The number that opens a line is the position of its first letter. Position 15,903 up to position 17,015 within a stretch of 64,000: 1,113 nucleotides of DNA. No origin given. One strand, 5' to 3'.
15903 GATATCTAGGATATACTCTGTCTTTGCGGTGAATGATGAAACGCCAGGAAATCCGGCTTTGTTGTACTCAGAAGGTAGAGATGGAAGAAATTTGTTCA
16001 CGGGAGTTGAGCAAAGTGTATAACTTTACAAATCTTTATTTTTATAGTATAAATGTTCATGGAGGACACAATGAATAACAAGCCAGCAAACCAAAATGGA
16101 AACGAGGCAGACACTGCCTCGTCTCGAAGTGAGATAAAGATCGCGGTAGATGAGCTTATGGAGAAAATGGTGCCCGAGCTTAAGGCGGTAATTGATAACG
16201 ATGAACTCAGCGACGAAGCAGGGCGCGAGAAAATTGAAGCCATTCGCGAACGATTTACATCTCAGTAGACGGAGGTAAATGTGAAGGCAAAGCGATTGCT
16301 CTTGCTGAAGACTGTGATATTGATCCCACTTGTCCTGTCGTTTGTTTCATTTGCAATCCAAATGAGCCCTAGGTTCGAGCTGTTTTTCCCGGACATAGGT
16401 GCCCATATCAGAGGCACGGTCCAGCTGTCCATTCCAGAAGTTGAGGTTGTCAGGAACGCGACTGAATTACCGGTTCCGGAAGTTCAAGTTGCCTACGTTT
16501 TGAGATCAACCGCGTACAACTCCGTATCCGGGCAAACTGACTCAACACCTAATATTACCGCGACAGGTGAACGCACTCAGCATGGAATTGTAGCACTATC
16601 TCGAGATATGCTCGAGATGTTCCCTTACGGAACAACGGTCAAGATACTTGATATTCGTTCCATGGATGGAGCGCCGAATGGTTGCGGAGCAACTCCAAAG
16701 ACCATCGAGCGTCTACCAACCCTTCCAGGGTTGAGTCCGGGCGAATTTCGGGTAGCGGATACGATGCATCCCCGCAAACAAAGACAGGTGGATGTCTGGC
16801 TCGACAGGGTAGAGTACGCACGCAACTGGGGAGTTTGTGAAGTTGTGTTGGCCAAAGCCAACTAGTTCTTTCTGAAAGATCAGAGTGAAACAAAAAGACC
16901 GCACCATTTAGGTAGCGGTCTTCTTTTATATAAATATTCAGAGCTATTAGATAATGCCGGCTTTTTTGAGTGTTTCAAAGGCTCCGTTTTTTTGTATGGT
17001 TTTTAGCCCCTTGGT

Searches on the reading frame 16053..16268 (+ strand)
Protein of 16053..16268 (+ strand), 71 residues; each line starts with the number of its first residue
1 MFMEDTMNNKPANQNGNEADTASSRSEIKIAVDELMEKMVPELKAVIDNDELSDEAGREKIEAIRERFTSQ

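Call 65: search_protein_families(library=padloc, proteins=[window:16053-16268:+], max_evalue=0.1)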
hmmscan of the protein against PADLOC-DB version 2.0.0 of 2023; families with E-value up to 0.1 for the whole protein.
window:16053-16268:+ (71 aa): 0 families

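Call 66: search_protein_families(library=phrogs, proteins=[window:16053-16268:+], max_evalue=0.1)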
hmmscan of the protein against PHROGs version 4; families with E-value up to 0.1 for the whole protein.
window:16053-16268:+ (71 aa): 0 families

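Call 67: search_protein_families(library=pfam, proteins=[window:16053-16268:+], max_evalue=0.1)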
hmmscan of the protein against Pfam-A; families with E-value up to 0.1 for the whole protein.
window:16053-16268:+ (71 aa): 2 families
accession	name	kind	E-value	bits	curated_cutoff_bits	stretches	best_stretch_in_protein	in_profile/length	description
PF02520.22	ANIS5_cation-bd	-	0.025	15.1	29.3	1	23-68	50-94/109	SXP/RAL-2 family protein Ani s 5-like, metal-binding domain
PF12685.13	SpoIIIAH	-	0.04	14.3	30.6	1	13-64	72-123/191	SpoIIIAH-like protein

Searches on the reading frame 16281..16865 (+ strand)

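Call 65: search_protein_families(library=padloc, proteins=[window:16281-16865:+], max_evalue=0.1)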
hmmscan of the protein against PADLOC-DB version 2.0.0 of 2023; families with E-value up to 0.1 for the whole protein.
window:16281-16865:+ (194 aa): 0 families

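Call 66: search_protein_families(library=phrogs, proteins=[window:16281-16865:+], max_evalue=0.1)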
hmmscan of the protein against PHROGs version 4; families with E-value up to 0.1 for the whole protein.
window:16281-16865:+ (194 aa): 3 families
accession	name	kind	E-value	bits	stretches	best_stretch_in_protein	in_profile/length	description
phrog_24247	-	unknown function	6.7e-06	27.3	1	158-189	60-91/116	-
phrog_31893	-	unknown function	0.00024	22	1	72-111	55-96/161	-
phrog_21750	-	unknown function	0.059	14.5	1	44-71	39-66/143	-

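Call 67: search_protein_families(library=pfam, proteins=[window:16281-16865:+], max_evalue=0.1)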
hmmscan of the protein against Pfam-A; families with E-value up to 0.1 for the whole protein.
window:16281-16865:+ (194 aa): 0 families
